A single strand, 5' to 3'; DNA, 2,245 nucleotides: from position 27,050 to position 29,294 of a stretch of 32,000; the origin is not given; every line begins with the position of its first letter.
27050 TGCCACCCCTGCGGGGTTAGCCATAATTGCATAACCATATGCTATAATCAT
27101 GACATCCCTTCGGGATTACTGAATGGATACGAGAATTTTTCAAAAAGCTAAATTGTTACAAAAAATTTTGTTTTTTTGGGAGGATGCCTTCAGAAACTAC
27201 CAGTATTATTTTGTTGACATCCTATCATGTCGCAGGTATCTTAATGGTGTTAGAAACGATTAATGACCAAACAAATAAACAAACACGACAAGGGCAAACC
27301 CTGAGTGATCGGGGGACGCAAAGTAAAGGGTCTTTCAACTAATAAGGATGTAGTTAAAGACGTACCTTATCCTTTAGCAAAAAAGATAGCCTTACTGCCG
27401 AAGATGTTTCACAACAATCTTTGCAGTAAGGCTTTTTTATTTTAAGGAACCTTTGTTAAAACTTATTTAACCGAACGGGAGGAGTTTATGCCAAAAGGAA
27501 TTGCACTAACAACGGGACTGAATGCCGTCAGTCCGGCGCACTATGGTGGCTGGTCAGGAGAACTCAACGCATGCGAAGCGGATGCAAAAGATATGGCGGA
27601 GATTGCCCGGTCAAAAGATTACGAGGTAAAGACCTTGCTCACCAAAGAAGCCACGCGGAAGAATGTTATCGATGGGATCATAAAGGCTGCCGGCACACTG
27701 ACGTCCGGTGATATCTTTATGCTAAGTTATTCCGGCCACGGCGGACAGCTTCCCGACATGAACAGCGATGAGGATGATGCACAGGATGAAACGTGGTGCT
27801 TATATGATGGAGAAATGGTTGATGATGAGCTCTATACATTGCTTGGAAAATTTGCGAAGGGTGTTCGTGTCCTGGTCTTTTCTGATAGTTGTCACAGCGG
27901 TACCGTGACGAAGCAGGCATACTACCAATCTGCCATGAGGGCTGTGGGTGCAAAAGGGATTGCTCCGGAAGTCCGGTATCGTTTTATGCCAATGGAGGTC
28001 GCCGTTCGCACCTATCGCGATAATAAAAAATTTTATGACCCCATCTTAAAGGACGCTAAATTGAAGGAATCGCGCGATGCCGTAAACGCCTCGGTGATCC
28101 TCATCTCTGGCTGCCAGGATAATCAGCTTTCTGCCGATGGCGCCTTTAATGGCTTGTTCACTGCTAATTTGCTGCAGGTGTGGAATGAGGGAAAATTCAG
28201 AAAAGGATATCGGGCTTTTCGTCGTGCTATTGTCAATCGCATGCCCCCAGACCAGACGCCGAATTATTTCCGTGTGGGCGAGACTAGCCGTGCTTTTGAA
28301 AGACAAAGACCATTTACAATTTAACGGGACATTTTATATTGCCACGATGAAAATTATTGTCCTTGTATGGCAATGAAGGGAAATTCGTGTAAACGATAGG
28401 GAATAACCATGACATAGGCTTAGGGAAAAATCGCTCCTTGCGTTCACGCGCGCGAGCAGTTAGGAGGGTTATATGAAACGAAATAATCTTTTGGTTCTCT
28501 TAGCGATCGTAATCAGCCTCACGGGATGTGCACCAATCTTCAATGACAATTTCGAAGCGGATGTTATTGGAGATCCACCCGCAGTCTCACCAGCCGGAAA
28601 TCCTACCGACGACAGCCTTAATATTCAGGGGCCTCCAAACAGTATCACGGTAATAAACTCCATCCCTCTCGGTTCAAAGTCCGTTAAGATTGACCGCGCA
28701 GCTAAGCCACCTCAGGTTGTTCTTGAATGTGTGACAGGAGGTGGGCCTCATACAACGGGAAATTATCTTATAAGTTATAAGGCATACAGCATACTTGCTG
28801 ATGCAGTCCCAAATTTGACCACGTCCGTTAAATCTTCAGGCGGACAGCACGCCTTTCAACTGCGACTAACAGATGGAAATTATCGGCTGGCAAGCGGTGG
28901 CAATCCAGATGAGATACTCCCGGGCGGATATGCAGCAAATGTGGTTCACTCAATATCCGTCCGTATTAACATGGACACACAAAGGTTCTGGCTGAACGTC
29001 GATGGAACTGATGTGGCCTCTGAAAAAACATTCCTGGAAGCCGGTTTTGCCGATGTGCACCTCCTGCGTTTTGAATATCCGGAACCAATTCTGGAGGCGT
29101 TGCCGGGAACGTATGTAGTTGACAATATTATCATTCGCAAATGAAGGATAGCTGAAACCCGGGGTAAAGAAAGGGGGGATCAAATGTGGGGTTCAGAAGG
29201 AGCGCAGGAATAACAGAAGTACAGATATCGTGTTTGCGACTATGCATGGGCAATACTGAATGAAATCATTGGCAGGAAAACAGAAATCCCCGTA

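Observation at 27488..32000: Unusual gene set behind the riboswitch: orthocaspase, lipoprotein, B12-radical SAM enzyme, EPAH-repeat protein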

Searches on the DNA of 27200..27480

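Call 94: search_rna_families(source=window, start=27200, end=27480, threshold=evalue, max_evalue=0.01, show_alignments=2)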
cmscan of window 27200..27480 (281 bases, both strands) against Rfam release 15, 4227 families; matches with E-value up to 0.01: 1.
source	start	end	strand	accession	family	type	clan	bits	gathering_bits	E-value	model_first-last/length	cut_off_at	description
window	27284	27403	+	RF03167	c-di-GMP-I-GGC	Cis-reg; riboswitch;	CL00126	66.1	59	9.2e-16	1-80/80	no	c-di-GMP-I-GGC riboswitch aptamer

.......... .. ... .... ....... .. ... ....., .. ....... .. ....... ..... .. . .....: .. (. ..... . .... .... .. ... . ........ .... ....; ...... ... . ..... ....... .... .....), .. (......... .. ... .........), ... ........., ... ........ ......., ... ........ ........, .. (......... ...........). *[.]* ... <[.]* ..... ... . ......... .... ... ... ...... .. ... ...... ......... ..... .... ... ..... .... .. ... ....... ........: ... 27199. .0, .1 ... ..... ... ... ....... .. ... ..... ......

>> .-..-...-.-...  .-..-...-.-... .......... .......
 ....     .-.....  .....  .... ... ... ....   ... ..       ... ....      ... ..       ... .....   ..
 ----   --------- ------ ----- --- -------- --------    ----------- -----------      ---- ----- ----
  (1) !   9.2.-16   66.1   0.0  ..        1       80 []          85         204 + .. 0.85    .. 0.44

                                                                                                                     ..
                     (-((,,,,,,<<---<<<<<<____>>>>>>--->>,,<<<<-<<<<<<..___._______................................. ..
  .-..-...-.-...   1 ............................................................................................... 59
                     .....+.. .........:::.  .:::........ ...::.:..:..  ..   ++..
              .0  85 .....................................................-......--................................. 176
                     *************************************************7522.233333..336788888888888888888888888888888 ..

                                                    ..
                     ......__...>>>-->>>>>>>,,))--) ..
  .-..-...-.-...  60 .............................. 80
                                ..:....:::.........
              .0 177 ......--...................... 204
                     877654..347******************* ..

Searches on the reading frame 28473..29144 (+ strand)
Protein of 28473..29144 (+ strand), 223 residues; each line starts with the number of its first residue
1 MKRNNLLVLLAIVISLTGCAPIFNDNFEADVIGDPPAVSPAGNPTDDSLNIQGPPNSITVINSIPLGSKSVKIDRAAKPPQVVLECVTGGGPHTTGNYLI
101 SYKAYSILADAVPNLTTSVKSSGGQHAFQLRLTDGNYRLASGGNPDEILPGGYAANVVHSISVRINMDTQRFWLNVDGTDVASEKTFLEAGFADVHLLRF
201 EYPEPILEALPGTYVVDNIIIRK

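Call 10: search_protein_families(library=pfam, proteins=[window:28473-29144:+], max_evalue=0.1)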
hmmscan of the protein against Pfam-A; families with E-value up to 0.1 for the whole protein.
window:28473-29144:+ (223 aa): 0 families

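Call 11: search_protein_families(library=ncbifam, proteins=[window:28473-29144:+], max_evalue=0.1)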
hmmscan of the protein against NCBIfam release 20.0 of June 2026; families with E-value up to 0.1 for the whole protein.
window:28473-29144:+ (223 aa): 1 family
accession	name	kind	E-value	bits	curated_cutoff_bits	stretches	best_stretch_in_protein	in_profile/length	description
TIGR02747.1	TraV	equivalog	0.063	14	44.75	0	3-31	2-30/145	type IV conjugative transfer system lipoprotein TraV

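Call 57: search_protein_families(library=padloc, proteins=[window:28473-29144:+], max_evalue=0.01)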
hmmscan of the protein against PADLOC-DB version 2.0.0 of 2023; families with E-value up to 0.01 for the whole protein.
window:28473-29144:+ (223 aa): 0 families

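Call 58: search_protein_representatives(protein=window:28473-29144:+)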
Query: 223 residues. Proteins with E-value up to 0.001 (for the whole library): 140; up to 1e-10: 67; up to 1e-30: 18. The best 140 are listed.
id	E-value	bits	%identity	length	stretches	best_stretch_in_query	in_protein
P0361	7.4e-76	271.0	56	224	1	6-222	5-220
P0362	4.8e-50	186.6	51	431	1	22-221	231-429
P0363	4.3e-46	173.7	44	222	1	11-223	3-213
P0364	6.5e-43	163.3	51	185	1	39-222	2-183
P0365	7.5e-43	163.1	41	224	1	3-223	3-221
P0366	6.0e-42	160.2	41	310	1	20-222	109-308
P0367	3.0e-41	157.9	45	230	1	7-221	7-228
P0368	1.7e-39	152.1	40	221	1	8-222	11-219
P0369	1.1e-38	149.5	42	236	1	6-223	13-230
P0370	1.1e-38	149.4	40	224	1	9-223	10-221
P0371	5.5e-37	143.9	39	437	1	18-221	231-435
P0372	3.9e-35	137.9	46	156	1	73-222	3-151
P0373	8.3e-34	133.5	37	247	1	7-223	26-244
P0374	1.3e-33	132.9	41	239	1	22-221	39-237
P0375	3.4e-32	128.3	41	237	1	7-223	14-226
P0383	2.5e-28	115.6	34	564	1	7-221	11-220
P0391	2.9e-23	99.1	35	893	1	16-222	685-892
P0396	2.0e-21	93.1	30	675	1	17-222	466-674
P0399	3.6e-21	92.2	34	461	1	15-221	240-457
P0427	7.3e-11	58.5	29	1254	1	7-209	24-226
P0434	3.4e-09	53.1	28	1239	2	21-192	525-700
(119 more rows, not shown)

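Call 59: search_protein_families(library=pfam, proteins=[P0362, P0371, P0366, P0383, P0391, P0396, P0399, P0427, P0434, P0361], max_evalue=0.01)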
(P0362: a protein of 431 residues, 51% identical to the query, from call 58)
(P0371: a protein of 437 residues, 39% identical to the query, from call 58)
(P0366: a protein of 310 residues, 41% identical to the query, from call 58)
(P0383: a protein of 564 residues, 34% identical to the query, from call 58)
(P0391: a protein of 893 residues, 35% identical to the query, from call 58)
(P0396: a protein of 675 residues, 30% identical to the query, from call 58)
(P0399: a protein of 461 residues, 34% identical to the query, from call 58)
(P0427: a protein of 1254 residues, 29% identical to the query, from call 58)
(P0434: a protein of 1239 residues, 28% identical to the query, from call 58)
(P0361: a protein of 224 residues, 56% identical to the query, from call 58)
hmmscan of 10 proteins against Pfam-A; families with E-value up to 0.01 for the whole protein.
P0362 (431 aa): 0 families

P0371 (437 aa): 0 families

P0366 (310 aa): 0 families

P0383 (564 aa): 0 families

P0391 (893 aa): 2 families
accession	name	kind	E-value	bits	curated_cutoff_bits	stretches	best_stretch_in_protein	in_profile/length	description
PF13229.12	Beta_helix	-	1.5e-22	80.4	25.9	3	372-527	25-158/158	Right handed beta helix region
PF02415.23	Chlam_PMP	-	1.6e-07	31.3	20.6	0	464-487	1-17/19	Chlamydia polymorphic membrane protein (Chlamydia_PMP) repeat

P0396 (675 aa): 7 families
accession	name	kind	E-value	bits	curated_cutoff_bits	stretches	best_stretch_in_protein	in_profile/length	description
PF01094.35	ANF_receptor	-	6.1e-12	45.7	25.4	1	106-431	8-351/353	Receptor family ligand binding region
PF13458.12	Peripla_BP_6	-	2.2e-07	31.3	31.7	1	123-417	42-325/343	Periplasmic binding protein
PF06810.17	Phage_scaffold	-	0.00083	19.8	35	1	32-85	32-79/170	Phage capsid assembly scaffolding protein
PF11559.13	ADIP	-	0.00093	19.7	34.3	1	27-86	52-111/151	Afadin- and alpha -actinin-Binding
PF11932.13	DUF3450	-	0.0011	18.7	32.6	1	14-85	4-74/241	Protein of unknown function (DUF3450)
PF15397.11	DUF4618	-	0.0032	17.4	34.9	1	33-96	178-241/258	Domain of unknown function (DUF4618)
PF02183.23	HALZ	-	0.0088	16.6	28.1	0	62-84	19-41/43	Homeobox associated leucine zipper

P0399 (461 aa): 0 families

P0427 (1254 aa): 7 families
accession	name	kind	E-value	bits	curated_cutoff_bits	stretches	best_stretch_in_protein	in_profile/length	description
PF22352.2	K319L-like_PKD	-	1.3e-06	28.8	27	1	943-1017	6-84/84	K319L-like, PKD domain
PF13688.12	Reprolysin_5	-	2.4e-05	25.1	27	1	558-615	102-168/196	Metallo-peptidase family M12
PF17957.7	Big_7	-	0.0002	22.4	24.1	0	931-959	1-29/70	Bacterial Ig domain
PF00404.24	Dockerin_1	-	0.0002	21.9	22.9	1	1135-1186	1-50/57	Dockerin type I domain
PF13583.11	Reprolysin_4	-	0.00086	19.5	22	1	547-611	93-158/203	Metallo-peptidase family M12B Reprolysin-like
PF18911.6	PKD_4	-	0.0022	18.5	27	1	928-1016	1-84/85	PKD domain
PF07705.17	CARDB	-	0.0054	17.4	22.7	0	421-450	72-99/101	CARDB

P0434 (1239 aa): 4 families
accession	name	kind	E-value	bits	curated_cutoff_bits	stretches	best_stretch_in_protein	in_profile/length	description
PF13004.13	BACON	-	7.5e-17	61.5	25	4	765-806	3-45/61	Putative binding domain, N-terminal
PF19190.6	BACON_2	-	4e-13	49.5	25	2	995-1057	4-67/94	Viral BACON domain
PF22585.3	Sialidase-like_CBM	-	1.5e-10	41.7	27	2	610-711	44-142/156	Sialidase-like, CBM domain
PF22925.3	TS_C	-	0.0016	18.5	27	0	426-502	94-171/202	Trans-sialidase, C-terminal domain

P0361 (224 aa): 0 families
